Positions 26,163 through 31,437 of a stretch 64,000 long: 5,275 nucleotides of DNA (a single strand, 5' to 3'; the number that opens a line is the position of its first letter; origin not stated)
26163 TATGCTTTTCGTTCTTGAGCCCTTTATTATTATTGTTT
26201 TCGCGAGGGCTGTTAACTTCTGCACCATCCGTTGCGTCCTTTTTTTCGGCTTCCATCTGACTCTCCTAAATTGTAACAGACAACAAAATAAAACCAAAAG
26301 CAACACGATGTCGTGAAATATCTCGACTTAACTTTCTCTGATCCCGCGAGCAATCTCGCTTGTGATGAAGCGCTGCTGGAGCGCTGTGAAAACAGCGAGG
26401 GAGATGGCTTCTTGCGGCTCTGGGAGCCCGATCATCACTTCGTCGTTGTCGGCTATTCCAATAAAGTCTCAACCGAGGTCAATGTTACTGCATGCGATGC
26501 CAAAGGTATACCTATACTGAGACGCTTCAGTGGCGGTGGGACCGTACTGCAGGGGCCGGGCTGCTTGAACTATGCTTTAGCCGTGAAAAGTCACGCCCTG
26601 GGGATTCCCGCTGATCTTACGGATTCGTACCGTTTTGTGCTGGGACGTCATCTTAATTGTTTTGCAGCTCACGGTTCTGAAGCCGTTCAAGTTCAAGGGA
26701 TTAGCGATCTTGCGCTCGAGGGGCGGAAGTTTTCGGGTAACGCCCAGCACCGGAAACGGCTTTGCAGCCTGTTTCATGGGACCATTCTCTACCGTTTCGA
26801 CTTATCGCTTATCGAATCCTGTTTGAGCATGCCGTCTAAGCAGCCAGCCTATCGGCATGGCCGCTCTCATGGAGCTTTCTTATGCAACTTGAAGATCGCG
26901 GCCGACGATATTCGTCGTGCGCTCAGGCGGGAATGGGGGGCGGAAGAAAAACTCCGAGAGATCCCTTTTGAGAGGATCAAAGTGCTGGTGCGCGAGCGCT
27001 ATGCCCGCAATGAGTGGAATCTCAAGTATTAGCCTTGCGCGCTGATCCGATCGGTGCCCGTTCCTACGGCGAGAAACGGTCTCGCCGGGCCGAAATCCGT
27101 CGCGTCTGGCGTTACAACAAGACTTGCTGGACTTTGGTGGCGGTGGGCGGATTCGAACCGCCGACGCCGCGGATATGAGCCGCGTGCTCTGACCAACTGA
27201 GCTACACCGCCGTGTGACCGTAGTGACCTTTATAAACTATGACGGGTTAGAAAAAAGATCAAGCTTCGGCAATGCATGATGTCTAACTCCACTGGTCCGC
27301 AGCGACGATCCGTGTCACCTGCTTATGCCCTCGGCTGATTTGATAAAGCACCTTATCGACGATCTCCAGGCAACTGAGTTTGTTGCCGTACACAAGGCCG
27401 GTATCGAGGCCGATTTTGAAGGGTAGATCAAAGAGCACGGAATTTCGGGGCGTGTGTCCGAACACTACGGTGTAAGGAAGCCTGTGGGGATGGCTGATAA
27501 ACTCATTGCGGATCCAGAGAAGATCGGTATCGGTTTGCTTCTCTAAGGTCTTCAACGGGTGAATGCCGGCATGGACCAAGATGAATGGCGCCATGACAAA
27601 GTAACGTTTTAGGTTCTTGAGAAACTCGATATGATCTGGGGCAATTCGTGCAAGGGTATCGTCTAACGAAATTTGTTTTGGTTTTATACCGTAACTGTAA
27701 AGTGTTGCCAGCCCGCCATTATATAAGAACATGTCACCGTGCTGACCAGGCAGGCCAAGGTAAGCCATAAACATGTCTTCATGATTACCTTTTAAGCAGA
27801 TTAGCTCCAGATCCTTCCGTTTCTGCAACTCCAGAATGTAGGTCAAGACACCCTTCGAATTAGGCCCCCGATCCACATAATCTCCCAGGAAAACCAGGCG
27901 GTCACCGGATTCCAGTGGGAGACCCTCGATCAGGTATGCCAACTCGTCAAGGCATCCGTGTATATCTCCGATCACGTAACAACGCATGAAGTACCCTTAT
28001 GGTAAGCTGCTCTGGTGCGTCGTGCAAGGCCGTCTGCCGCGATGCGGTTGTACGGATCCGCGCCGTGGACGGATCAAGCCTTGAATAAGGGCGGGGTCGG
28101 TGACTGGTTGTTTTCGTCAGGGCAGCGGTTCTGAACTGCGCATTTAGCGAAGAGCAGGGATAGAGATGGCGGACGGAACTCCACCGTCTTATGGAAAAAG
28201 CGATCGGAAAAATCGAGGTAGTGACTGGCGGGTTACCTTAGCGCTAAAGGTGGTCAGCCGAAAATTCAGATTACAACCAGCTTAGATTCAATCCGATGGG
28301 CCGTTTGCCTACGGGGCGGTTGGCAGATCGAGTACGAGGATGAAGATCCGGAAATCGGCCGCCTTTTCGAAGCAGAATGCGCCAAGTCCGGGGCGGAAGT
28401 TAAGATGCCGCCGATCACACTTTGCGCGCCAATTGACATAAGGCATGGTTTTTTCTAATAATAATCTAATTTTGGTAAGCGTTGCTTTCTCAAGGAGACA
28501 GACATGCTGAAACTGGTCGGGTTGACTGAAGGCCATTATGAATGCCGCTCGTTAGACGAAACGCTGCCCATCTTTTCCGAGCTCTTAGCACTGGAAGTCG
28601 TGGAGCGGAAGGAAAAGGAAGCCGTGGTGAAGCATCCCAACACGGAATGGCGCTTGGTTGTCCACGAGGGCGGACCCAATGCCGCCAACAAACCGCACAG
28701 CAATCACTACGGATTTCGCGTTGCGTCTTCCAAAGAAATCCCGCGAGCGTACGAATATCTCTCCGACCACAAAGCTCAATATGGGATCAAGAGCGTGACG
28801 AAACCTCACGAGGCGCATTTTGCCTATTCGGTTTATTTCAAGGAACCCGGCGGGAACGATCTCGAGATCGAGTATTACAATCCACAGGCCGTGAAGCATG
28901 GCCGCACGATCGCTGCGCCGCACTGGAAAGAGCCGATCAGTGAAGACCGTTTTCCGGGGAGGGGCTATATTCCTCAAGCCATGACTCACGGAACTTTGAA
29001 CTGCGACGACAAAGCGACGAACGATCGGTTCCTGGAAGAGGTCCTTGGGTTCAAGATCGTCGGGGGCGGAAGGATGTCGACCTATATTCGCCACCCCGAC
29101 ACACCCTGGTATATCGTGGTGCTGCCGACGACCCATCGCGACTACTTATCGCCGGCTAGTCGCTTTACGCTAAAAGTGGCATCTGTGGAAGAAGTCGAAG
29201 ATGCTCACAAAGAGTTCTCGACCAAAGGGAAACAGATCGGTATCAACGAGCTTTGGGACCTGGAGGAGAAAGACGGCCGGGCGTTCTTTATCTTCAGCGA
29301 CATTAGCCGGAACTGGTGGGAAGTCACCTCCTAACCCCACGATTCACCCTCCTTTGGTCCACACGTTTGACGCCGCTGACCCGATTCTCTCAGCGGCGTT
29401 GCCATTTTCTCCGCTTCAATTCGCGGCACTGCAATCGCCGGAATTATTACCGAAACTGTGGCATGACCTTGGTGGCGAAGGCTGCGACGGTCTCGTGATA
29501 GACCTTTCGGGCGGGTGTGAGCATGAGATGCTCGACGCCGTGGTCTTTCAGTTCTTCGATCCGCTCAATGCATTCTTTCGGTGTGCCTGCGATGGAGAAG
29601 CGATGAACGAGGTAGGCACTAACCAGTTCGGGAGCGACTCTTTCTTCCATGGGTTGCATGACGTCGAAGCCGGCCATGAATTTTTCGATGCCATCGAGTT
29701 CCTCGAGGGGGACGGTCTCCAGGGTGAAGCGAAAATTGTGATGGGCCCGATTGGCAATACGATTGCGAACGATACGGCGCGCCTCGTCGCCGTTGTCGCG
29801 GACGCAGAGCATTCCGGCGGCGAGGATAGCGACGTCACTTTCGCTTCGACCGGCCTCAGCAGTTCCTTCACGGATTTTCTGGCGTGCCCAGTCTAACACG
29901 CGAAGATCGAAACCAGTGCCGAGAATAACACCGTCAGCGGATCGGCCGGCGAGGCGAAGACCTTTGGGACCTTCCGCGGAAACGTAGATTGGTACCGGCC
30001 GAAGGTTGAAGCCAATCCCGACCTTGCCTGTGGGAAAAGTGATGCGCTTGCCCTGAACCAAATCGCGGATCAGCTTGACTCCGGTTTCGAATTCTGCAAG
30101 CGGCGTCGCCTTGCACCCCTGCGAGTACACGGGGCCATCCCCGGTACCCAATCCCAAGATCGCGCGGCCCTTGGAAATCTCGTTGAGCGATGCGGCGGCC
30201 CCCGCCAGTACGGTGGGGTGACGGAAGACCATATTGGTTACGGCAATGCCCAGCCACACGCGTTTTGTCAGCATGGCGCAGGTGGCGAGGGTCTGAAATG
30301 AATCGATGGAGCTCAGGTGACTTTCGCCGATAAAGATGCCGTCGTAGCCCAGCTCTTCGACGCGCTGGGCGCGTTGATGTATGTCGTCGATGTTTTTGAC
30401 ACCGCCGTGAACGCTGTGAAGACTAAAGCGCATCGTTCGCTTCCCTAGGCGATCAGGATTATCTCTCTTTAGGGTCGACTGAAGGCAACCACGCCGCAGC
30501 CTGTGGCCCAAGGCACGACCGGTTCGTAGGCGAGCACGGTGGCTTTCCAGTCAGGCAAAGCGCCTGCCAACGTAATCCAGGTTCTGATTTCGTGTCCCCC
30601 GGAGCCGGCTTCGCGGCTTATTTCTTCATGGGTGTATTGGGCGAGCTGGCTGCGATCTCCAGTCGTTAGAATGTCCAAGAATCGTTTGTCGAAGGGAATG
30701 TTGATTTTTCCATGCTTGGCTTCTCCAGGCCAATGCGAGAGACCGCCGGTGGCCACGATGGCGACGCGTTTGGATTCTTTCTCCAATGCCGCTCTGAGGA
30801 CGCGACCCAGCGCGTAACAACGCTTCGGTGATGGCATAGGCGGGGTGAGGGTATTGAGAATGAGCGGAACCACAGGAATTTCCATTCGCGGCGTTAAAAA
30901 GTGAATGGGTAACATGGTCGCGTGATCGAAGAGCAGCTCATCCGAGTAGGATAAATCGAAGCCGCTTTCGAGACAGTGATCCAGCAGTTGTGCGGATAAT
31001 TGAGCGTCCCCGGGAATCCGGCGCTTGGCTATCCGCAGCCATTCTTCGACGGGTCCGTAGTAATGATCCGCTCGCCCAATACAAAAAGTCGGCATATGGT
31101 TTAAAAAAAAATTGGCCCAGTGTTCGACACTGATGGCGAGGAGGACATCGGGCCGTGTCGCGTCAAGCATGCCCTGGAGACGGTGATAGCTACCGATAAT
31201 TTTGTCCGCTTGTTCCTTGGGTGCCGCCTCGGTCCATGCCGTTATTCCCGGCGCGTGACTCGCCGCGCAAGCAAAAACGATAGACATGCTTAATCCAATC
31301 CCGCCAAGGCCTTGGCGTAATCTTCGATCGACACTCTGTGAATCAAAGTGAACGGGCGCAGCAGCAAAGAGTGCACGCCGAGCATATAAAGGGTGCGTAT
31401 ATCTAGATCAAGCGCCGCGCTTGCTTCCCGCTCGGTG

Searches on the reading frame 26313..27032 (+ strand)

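Call 65: search_protein_families(library=pfam, proteins=[window:26313-27032:+], max_evalue=0.000001)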
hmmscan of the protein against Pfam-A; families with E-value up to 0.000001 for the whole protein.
window:26313-27032:+ (239 aa): 2 families
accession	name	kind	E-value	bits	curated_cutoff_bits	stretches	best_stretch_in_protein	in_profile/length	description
PF21948.1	LplA-B_cat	-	1.5e-37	130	27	1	10-194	1-179/200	Lipoyl protein ligase A/B catalytic domain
PF03099.24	BPL_LplA_LipB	-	1.4e-07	31.9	21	1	54-163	14-133/133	Biotin/lipoate A/B protein ligase family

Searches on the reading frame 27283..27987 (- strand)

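Call 65: search_protein_families(library=pfam, proteins=[window:27283-27987:-], max_evalue=0.000001)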
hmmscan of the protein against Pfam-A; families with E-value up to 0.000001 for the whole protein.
window:27283-27987:- (234 aa): 1 family
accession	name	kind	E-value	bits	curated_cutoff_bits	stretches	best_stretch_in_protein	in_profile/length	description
PF00149.33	Metallophos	-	5.3e-18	66.6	21.5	1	1-182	1-159/191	Calcineurin-like phosphoesterase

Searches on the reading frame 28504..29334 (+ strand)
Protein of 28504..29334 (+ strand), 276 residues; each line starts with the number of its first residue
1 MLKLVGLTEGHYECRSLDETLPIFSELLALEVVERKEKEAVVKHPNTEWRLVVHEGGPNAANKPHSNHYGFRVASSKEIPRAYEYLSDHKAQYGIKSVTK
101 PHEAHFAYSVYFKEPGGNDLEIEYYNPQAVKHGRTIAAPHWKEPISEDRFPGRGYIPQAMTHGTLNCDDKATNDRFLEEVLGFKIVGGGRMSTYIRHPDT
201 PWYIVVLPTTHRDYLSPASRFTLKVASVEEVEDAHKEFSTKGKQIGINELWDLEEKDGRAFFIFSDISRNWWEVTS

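Call 65: search_protein_families(library=pfam, proteins=[window:28504-29334:+], max_evalue=0.000001)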
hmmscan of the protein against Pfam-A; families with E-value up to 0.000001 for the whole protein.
window:28504-29334:+ (276 aa): 1 family
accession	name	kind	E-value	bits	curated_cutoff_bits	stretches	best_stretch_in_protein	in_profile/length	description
PF00903.31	Glyoxalase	-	1.6e-10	41.8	20.6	0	15-122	10-121/121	Glyoxalase/Bleomycin resistance protein/Dioxygenase superfamily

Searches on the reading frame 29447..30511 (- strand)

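Call 65: search_protein_families(library=pfam, proteins=[window:29447-30511:-], max_evalue=0.000001)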
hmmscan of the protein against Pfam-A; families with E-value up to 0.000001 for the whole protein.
window:29447-30511:- (354 aa): 1 family
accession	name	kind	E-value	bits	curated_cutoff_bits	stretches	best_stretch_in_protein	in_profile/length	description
PF00296.26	Bac_luciferase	-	1.8e-56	192.3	27.9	1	35-328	17-314/314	Luciferase-like monooxygenase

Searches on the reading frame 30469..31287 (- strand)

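Call 66: search_protein_families(library=pfam, proteins=[window:30469-31287:-], max_evalue=0.000001)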
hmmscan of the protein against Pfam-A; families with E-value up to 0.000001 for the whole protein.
window:30469-31287:- (272 aa): 1 family
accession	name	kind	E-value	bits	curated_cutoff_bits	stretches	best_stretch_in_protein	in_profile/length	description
PF02900.23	LigB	-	2.5e-45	155.1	26.3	1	8-262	4-266/269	Catalytic LigB subunit of aromatic ring-opening dioxygenase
